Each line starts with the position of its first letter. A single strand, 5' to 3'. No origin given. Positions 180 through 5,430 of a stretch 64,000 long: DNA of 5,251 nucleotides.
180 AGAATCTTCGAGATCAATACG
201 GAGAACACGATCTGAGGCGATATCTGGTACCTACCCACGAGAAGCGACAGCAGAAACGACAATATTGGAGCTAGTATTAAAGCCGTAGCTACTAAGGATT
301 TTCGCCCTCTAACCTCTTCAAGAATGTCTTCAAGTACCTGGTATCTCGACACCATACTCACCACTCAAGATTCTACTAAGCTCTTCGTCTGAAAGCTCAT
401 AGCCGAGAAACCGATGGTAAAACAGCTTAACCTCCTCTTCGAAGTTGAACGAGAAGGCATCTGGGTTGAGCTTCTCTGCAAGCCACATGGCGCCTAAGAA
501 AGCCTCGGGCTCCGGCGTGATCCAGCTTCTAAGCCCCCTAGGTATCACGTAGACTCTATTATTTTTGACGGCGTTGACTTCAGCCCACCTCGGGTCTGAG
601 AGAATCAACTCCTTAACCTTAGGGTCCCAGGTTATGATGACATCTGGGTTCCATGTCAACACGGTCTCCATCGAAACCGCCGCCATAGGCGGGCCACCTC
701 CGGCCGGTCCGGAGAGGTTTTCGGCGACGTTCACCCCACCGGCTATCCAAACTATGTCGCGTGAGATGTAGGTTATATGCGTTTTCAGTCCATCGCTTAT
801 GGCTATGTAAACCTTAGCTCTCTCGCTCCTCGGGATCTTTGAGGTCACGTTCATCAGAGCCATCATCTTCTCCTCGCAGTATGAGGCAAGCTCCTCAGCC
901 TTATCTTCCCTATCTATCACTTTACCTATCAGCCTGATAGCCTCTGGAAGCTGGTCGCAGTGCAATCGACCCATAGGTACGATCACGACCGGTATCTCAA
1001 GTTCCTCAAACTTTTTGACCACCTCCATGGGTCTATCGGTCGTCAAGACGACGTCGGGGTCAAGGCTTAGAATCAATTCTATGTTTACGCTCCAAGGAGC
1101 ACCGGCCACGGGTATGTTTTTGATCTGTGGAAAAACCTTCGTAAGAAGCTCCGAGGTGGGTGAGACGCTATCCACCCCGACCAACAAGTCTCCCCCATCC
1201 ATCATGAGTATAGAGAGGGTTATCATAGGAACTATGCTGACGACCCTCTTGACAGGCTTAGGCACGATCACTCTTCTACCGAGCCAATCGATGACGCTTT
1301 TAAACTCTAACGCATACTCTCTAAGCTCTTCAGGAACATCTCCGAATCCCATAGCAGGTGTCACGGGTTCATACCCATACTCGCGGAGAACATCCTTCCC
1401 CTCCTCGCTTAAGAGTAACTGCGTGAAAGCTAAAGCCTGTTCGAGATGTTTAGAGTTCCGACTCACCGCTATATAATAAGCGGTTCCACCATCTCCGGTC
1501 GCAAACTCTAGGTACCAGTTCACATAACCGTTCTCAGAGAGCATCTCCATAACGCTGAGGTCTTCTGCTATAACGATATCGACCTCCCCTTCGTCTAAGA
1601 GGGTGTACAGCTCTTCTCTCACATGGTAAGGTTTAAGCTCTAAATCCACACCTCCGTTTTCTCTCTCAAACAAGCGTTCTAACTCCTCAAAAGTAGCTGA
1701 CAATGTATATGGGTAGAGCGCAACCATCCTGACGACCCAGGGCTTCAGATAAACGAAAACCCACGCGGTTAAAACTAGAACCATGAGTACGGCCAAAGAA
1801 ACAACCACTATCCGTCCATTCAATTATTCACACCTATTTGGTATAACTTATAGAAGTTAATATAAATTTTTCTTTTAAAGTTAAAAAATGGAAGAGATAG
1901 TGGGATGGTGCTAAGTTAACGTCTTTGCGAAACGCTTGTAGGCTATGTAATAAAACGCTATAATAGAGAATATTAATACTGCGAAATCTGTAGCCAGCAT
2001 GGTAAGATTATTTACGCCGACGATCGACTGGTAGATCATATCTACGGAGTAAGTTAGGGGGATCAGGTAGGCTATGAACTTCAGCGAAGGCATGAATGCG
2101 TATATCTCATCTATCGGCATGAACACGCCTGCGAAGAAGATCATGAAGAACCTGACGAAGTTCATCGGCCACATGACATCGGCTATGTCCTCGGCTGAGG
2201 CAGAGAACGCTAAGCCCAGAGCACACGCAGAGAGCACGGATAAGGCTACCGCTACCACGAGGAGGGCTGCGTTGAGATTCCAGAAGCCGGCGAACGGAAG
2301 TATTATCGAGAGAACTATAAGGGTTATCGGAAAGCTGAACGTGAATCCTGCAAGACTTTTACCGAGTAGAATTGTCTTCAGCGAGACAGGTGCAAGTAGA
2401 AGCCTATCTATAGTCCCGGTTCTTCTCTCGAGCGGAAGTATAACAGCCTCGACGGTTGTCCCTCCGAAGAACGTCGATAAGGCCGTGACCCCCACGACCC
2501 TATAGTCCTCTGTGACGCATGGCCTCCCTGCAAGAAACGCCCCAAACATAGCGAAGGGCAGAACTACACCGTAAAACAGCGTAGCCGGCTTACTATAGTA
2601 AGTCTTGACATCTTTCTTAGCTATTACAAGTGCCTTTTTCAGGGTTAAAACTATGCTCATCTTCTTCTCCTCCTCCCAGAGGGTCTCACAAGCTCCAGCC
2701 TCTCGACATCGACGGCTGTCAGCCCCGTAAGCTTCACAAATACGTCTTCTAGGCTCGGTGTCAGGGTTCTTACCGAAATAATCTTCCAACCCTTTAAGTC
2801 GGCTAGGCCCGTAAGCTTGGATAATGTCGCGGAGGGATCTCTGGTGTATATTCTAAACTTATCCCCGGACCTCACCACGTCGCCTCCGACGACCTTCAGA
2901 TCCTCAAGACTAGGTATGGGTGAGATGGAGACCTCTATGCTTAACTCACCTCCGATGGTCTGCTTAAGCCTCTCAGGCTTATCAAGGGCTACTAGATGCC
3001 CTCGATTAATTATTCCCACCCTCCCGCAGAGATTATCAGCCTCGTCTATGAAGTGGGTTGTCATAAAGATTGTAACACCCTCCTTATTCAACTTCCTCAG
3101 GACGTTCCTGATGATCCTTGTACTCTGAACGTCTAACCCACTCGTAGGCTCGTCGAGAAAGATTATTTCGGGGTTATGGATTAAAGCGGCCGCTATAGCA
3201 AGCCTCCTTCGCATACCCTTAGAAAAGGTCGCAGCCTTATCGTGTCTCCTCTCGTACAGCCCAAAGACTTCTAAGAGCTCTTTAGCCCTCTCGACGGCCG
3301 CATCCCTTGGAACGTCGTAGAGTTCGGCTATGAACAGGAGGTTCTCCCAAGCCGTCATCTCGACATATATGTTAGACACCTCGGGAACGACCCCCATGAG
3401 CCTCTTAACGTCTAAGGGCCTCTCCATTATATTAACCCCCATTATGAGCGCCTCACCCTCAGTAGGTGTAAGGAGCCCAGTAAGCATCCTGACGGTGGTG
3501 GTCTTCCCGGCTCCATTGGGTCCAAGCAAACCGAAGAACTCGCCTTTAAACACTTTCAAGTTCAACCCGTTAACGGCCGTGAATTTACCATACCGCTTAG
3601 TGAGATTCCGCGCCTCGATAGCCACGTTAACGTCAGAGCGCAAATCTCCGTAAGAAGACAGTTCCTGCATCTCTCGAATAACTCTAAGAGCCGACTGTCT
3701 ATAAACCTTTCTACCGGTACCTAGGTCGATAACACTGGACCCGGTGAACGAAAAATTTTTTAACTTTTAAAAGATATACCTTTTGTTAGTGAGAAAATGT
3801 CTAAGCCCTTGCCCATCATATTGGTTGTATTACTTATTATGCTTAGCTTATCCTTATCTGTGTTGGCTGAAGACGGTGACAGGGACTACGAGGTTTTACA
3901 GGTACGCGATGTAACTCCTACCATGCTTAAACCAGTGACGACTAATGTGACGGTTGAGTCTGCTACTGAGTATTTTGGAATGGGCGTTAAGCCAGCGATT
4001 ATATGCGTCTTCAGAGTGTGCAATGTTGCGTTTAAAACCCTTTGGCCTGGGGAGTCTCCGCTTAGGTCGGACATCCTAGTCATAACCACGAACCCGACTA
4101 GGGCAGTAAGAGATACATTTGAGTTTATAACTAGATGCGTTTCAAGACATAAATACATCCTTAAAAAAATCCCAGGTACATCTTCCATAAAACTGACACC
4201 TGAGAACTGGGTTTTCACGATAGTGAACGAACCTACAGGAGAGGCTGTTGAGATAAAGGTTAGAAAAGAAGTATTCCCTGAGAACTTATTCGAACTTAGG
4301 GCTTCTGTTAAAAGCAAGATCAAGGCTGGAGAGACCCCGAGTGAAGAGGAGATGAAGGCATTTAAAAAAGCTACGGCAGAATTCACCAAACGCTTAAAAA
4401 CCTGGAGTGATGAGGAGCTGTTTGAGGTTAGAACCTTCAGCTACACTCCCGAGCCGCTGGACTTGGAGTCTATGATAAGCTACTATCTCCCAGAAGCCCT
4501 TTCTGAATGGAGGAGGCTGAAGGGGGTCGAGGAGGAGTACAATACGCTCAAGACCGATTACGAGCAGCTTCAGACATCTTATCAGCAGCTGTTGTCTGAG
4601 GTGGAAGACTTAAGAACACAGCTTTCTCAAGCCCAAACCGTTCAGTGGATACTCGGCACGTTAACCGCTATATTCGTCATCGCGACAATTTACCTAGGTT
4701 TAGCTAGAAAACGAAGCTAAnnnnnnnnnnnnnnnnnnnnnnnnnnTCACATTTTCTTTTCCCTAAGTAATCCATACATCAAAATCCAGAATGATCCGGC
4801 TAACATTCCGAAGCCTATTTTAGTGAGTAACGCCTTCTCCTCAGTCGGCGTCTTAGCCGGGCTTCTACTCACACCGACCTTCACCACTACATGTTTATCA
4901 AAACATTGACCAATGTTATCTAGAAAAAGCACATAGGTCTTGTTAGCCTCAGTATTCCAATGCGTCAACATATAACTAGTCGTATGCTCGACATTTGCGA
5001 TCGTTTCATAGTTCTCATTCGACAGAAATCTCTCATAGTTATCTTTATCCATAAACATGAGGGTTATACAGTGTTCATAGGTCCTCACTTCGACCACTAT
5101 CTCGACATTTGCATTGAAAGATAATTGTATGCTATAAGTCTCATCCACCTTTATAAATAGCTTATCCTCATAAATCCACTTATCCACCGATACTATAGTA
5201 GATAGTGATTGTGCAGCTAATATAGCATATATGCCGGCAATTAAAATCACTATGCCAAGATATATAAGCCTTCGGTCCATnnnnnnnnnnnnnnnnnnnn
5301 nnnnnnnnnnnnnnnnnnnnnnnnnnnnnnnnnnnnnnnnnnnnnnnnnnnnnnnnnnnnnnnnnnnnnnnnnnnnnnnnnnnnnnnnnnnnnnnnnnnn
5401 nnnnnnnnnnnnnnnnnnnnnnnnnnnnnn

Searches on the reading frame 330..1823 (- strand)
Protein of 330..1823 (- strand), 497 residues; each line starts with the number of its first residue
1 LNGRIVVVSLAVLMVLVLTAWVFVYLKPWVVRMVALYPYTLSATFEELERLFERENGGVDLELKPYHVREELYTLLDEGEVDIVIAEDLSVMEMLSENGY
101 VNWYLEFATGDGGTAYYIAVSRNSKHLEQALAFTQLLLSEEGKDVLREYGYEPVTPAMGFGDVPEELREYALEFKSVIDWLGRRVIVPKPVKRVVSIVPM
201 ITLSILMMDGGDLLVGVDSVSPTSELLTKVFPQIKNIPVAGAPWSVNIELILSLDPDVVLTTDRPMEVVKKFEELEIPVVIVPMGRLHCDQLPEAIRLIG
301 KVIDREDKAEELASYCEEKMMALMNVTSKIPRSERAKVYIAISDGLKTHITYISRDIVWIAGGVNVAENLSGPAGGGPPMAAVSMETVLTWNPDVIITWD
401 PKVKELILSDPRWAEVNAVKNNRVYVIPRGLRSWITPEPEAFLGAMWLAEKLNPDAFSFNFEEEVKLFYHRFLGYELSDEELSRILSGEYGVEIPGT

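Call 5: search_protein_families(library=pfam, proteins=[window:330-1823:-], max_evalue=0.01)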
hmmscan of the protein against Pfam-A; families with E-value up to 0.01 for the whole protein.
window:330-1823:- (497 aa): 4 families
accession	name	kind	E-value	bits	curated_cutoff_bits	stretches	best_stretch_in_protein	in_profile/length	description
PF01497.23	Peripla_BP_2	-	1.5e-27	97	27.5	1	194-428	1-232/235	Periplasmic binding protein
PF13531.11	SBP_bac_11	-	1.1e-07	32.3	25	1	72-152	147-227/227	Bacterial extracellular solute-binding protein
PF12974.12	Phosphonate-bd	-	0.00046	20.1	27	1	40-127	11-97/242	ABC transporter, phosphonate, periplasmic substrate-binding protein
PF01547.30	SBP_bac_1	-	0.00098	19.6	26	1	42-143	191-306/307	Bacterial extracellular solute-binding protein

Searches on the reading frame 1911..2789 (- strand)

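Call 5: search_protein_families(library=pfam, proteins=[window:1911-2789:-], max_evalue=0.01)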
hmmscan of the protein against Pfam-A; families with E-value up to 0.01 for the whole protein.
window:1911-2789:- (292 aa): 3 families
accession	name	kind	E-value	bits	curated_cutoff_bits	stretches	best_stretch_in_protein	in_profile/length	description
PF01061.29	ABC2_membrane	-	3.5e-20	72.9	26.9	1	55-255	5-209/211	ABC-2 type transporter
PF12698.13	ABC2_membrane_3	-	4.5e-12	46.2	31.6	1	105-284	172-346/347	ABC-2 family transporter protein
PF12679.13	ABC2_membrane_2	-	0.00015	21.6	27.2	1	121-289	93-280/283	ABC-2 family transporter protein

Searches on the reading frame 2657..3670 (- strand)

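Call 5: search_protein_families(library=pfam, proteins=[window:2657-3670:-], max_evalue=0.01)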
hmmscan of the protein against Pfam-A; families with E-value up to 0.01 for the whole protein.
window:2657-3670:- (337 aa): 7 families
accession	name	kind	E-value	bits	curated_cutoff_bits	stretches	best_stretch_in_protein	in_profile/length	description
PF00005.33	ABC_tran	-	2.3e-30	106.4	25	1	34-177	2-137/137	ABC transporter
PF13304.12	AAA_21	-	5.4e-15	56.7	27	1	146-206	235-298/304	AAA domain, putative AbiEii toxin, Type IV TA system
PF13732.12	DrrA1-3_C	-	0.0003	21.9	27.4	1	233-314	4-80/81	ATP-binding protein DrrA1-3-like, C-terminal domain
PF00004.35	AAA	-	0.00097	20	21.2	0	48-141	3-38/131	ATPase family associated with various cellular activities (AAA)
PF13514.12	AAA_27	-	0.0022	18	22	1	25-67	9-50/206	AAA domain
PF13401.12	AAA_22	-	0.0024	18.6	27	0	48-110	10-33/130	AAA domain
PF03215.21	Rad17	-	0.0042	17.5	23.8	0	47-167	49-167/186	Rad17 P-loop domain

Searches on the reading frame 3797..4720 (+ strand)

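Call 5: search_protein_families(library=pfam, proteins=[window:3797-4720:+], max_evalue=0.01)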
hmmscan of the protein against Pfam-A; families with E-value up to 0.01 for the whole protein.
window:3797-4720:+ (307 aa): 5 families
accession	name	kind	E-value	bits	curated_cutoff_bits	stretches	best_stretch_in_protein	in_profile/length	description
PF02663.19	FmdE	-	4.1e-08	33.8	22.9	1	67-210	8-133/133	FmdE, Molybdenum formylmethanofuran dehydrogenase operon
PF02183.23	HALZ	-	5.5e-05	23.7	28.1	1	244-277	3-36/43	Homeobox associated leucine zipper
PF08657.15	DASH_Spc34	-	0.0026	17.9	26.7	1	206-280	185-244/280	DASH complex subunit Spc34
PF17279.8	DUF5344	-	0.0065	17.4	27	0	246-270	43-67/87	Family of unknown function (DUF5344)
PF10779.14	XhlA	-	0.0083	16.7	34.7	0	240-300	5-66/67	Haemolysin XhlA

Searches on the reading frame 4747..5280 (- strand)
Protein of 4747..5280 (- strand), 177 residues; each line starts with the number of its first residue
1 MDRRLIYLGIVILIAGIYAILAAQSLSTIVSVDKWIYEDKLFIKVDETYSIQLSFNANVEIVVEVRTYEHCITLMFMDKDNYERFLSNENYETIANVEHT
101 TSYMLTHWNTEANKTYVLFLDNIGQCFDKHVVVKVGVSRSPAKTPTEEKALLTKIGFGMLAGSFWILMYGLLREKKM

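Call 5: search_protein_families(library=pfam, proteins=[window:4747-5280:-], max_evalue=0.01)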
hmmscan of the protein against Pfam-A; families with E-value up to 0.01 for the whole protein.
window:4747-5280:- (177 aa): 0 families

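Call 28: search_protein_families(library=pfam, proteins=[window:4747-5280:-], max_evalue=10)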
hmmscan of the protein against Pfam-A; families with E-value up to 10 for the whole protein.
window:4747-5280:- (177 aa): 1 family
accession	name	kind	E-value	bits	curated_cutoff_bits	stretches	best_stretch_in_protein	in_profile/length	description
PF20803.2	PaaX_M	-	0.1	13.1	24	1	152-171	30-49/83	PaaX protein central Cas2-like domain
